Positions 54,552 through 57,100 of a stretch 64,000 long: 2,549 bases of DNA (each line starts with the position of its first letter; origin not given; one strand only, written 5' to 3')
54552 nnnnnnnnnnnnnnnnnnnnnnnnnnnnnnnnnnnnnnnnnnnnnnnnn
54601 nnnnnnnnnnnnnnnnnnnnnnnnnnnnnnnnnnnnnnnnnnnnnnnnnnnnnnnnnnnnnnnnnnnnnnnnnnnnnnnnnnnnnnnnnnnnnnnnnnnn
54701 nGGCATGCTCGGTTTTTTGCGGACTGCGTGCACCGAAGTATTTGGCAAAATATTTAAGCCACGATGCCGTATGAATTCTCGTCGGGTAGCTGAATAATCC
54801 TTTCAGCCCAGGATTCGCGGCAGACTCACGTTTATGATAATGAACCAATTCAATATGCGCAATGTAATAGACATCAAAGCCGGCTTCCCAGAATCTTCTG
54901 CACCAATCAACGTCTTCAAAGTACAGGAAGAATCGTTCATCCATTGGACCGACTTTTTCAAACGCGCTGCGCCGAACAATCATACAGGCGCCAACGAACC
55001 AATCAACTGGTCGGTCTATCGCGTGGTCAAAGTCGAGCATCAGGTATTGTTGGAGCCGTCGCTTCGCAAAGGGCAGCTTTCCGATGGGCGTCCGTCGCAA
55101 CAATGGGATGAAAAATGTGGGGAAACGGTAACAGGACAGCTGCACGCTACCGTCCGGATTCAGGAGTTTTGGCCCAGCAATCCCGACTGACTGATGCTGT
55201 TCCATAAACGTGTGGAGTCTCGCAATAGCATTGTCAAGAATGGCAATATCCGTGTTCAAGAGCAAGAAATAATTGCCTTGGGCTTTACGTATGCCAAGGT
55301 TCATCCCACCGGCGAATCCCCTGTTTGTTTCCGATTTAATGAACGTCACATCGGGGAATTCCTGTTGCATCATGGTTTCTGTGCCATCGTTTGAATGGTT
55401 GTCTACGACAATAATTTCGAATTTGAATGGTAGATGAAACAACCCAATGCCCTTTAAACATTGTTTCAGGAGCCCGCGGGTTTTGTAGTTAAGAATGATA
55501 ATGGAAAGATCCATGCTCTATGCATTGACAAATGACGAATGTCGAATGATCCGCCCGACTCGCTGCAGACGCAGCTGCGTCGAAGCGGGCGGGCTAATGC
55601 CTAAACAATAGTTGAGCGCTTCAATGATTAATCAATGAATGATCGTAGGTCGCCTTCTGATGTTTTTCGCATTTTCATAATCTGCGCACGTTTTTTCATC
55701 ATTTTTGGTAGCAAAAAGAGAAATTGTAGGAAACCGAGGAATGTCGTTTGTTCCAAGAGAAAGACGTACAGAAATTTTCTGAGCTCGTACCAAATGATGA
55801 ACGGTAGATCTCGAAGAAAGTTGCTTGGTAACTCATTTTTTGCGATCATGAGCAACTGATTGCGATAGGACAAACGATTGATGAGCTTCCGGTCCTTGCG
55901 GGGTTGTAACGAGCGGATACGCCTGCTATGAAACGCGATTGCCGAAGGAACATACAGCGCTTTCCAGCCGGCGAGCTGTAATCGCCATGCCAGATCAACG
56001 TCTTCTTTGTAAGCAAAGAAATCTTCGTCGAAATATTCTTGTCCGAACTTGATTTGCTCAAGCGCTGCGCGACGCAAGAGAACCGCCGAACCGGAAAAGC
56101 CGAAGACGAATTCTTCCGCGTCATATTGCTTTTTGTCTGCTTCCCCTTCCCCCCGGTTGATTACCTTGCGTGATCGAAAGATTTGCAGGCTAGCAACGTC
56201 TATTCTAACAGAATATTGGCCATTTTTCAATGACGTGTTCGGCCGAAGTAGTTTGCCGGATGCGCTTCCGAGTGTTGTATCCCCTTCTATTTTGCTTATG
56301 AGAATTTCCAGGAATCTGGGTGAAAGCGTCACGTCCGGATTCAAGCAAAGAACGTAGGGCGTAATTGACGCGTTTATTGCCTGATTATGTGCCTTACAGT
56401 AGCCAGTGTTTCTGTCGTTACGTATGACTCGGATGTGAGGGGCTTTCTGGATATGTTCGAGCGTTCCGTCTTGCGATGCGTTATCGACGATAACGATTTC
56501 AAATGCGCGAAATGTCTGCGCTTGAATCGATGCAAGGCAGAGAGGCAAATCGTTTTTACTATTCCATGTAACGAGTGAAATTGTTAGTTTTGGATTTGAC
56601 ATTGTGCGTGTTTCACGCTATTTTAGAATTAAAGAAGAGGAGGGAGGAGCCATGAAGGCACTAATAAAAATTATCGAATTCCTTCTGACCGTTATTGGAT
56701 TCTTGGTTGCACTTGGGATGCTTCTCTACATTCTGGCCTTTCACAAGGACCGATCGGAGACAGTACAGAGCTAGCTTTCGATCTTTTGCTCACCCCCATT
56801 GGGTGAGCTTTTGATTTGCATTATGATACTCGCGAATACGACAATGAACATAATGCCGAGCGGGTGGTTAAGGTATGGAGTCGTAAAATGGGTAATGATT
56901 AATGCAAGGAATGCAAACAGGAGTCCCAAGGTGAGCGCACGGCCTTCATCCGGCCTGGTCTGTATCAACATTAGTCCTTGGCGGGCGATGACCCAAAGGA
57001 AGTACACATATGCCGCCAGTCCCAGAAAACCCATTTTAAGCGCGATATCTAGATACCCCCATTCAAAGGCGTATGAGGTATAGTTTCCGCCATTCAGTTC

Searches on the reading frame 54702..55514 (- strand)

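Call 18: search_protein_families(library=pfam, proteins=[window:54702-55514:-], max_evalue=1)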
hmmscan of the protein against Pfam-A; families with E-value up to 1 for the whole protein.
window:54702-55514:- (271 aa): 8 families
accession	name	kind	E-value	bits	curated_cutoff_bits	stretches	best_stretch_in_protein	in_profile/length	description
PF00535.33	Glycos_transf_2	-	1.6e-20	74.2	23.3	1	4-188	1-167/168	Glycosyl transferase family 2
PF13641.12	Glyco_tranf_2_3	-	1e-15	58.8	27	1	3-232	3-218/230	Glycosyltransferase like family 2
PF13632.12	Glyco_trans_2_3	-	5.9e-07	29.9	27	1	157-221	57-119/198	Glycosyl transferase family group 2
PF13712.12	Glyco_tranf_2_5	-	9.1e-05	22.7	27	1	62-218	36-180/210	Glycosyltransferase like family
PF02709.20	Glyco_transf_7C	-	0.00042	20.3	23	1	167-220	13-67/78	N-terminal domain of galactosyltransferase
PF10111.15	Glyco_tranf_2_2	-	0.00087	19.3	27.3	1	30-207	28-198/276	Glycosyltransferase like family 2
PF13704.12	Glyco_tranf_2_4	-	0.02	15.8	27.5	1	33-65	21-52/98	Glycosyl transferase family 2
PF13506.12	Glyco_transf_21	-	0.085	12.8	21.7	0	171-215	100-144/174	Glycosyl transferase family 21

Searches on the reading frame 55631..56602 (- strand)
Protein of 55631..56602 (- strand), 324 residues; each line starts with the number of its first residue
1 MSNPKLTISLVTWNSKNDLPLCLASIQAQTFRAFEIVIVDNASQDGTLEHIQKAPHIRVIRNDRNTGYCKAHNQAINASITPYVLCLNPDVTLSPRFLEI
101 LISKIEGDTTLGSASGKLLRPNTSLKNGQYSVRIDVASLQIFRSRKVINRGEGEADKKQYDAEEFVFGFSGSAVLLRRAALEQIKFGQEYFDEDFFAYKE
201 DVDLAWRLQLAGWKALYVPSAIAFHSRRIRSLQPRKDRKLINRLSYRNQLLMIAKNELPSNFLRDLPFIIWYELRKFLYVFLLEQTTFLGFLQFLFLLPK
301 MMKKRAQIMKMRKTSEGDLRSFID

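Call 18: search_protein_families(library=pfam, proteins=[window:55631-56602:-], max_evalue=1)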
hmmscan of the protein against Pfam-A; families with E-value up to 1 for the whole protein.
window:55631-56602:- (324 aa): 5 families
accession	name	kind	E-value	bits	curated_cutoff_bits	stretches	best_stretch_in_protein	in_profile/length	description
PF00535.33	Glycos_transf_2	-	2.3e-23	83.4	23.3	1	10-111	4-109/168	Glycosyl transferase family 2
PF13641.12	Glyco_tranf_2_3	-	1.6e-12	48.4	27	1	4-239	1-219/230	Glycosyltransferase like family 2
PF13632.12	Glyco_trans_2_3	-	7.3e-09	36.2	27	1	158-242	61-142/198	Glycosyl transferase family group 2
PF10111.15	Glyco_tranf_2_2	-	0.00022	21.3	27.3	1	32-249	28-240/276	Glycosyltransferase like family 2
PF13704.12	Glyco_tranf_2_4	-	0.0022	18.9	27.5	1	29-74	15-60/98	Glycosyl transferase family 2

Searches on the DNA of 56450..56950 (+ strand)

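Call 40: search_dna_similar(query=window:56590-56825:+, collection=plasmids, mode=distant, max_evalue=1)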
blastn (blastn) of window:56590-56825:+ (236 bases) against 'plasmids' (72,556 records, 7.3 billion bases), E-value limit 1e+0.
No match.

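Call 70: search_rna_families(source=window, start=56450, end=56950, threshold=evalue, max_evalue=1)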
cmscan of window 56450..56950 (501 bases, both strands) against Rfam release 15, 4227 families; matches with E-value up to 1: 0.
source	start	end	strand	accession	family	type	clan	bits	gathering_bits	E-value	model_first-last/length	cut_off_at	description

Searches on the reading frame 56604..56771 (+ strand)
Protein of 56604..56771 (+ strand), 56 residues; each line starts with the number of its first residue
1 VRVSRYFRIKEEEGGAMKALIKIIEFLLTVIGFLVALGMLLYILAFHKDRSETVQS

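Call 27: search_protein_families(library=ncbifam, proteins=[window:56604-56771:+], max_evalue=1)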
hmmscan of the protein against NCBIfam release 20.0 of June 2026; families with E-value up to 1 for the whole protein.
seq(56 aa): 0 families

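Call 28: search_protein_families(library=padloc, proteins=[window:56604-56771:+], max_evalue=1)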
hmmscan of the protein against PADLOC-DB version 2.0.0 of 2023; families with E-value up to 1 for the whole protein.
seq(56 aa): 0 families

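Call 29: search_protein_families(library=phrogs, proteins=[window:56604-56771:+], max_evalue=1)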
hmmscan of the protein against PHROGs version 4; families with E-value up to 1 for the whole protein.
seq(56 aa): 2 families
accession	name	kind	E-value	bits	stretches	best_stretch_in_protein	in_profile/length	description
phrog_502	-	moron, auxiliary metabolic gene and host takeover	0.042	14.4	1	17-35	1-19/58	membrane protein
phrog_10121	-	unknown function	0.16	13.1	1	14-46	35-66/109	-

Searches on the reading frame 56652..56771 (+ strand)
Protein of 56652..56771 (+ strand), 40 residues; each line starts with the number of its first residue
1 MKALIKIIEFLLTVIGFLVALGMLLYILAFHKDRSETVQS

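Call 6: find_homologous_proteins(query=window:56652-56771:+, max_evalue=10)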
Query seq(40 aa) (40 aa): 1 proteins with E <= 10 among 1 candidates.
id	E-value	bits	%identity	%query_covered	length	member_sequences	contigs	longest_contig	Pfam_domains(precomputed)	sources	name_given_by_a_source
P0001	8.4e-16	72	100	100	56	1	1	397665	-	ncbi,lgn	-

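Call 18: search_protein_families(library=pfam, proteins=[window:56652-56771:+], max_evalue=1)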
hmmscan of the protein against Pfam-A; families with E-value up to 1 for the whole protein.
seq(40 aa): 2 families
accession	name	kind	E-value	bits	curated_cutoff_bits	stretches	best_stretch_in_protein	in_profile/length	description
PF15859.10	DEC1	-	0.19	12.2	27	1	14-39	19-44/70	Deleted in esophageal cancer 1 family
PF15471.11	TMEM171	-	0.23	10.9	27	1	7-39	19-52/320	Transmembrane protein family 171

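Call 24: search_protein_representatives(protein=window:56652-56771:+)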
Query: 40 residues. Proteins with E-value up to 0.001 (for the whole library): 1; up to 1e-10: 1; up to 1e-30: 0. The best 1 are listed.
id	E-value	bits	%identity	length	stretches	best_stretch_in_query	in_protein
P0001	2.7e-16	72.2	100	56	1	1-40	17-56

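Call 27: search_protein_families(library=ncbifam, proteins=[window:56652-56771:+], max_evalue=1)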
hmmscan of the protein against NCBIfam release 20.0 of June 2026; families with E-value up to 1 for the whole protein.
seq(40 aa): 0 families

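Call 28: search_protein_families(library=padloc, proteins=[window:56652-56771:+], max_evalue=1)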
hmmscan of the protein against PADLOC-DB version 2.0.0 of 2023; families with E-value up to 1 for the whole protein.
seq(40 aa): 0 families

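Call 29: search_protein_families(library=phrogs, proteins=[window:56652-56771:+], max_evalue=1)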
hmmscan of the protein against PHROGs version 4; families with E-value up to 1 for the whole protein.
seq(40 aa): 3 families
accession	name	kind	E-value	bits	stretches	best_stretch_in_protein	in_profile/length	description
phrog_502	-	moron, auxiliary metabolic gene and host takeover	0.012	16.1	1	1-19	1-19/58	membrane protein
phrog_26666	-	unknown function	0.18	13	1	1-24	1-23/63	-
phrog_33815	-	unknown function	0.19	12.8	1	4-36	35-67/83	-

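Call 41: find_encoding_contigs(protein=P0001, flank=1500, max_places=4)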
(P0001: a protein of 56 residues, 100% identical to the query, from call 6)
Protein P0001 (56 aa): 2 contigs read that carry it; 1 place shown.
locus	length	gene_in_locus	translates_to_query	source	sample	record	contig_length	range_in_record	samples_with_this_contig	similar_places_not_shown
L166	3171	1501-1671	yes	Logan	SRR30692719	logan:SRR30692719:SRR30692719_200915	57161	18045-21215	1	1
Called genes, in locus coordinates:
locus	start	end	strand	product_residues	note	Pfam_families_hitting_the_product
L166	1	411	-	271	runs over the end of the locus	PF00535:Glycos_transf_2, PF13641:Glyco_tranf_2_3, PF13632:Glyco_trans_2_3 (weak)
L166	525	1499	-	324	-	PF00535:Glycos_transf_2, PF13641:Glyco_tranf_2_3, PF13632:Glyco_trans_2_3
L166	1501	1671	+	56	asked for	-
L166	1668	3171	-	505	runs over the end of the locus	PF04932:Wzy_C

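Call 46: search_dna_similar(query=window:56652-56771:+, collection=phages, mode=protein, max_evalue=1)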
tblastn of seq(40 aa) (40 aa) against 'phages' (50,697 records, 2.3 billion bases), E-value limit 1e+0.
Records with a match: 2; places in all: 2; records where one place covers at least 80% of the query: 2.
Best place of each record, by identity: <60% 2.
By first word of the organism name: Bacillus 2.
By host as written in the record: Bacillus cereus 2.
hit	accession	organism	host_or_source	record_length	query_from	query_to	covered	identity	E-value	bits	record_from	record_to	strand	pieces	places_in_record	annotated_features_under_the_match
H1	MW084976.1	Bacillus phage Kirov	Bacillus cereus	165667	5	36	80%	46.9%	6e-1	31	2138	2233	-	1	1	hypothetical protein (x2)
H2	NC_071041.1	Bacillus phage Kirov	Bacillus cereus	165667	5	36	80%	46.9%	6e-1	31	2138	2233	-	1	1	hypothetical protein (x2)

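Call 47: search_dna_similar(query=window:56652-56771:+, collection=plasmids, mode=protein, max_evalue=1)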
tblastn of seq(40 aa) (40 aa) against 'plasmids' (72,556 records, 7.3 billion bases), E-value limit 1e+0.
No match.

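Call 63: predict_structure(protein=window:56652-56771:+)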
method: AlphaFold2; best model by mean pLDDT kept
length: 40 residues; sequences in the alignment: 1
mean_pLDDT: 92.2   pTM: 0.53
mean pLDDT of the five models: 92.2, 91.3, 90.8, 90.6, 88.5
residues with pLDDT >= 90: 31; 70-90: 8; 50-70: 1; < 50: 0
segments of 3 or more residues with pLDDT < 50: none
pLDDT, mean of each block of 10 residues (from residue 1): 92 98 96 82
secondary structure, 60 per line:
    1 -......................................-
elements in order: H2-39

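Call 66: list_cluster_members(proteins=[P0001])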
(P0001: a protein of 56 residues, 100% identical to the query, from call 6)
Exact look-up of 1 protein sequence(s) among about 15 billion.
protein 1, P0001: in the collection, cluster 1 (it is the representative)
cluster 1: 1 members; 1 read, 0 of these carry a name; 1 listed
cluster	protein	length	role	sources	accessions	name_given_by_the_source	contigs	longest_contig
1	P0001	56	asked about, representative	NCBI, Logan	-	-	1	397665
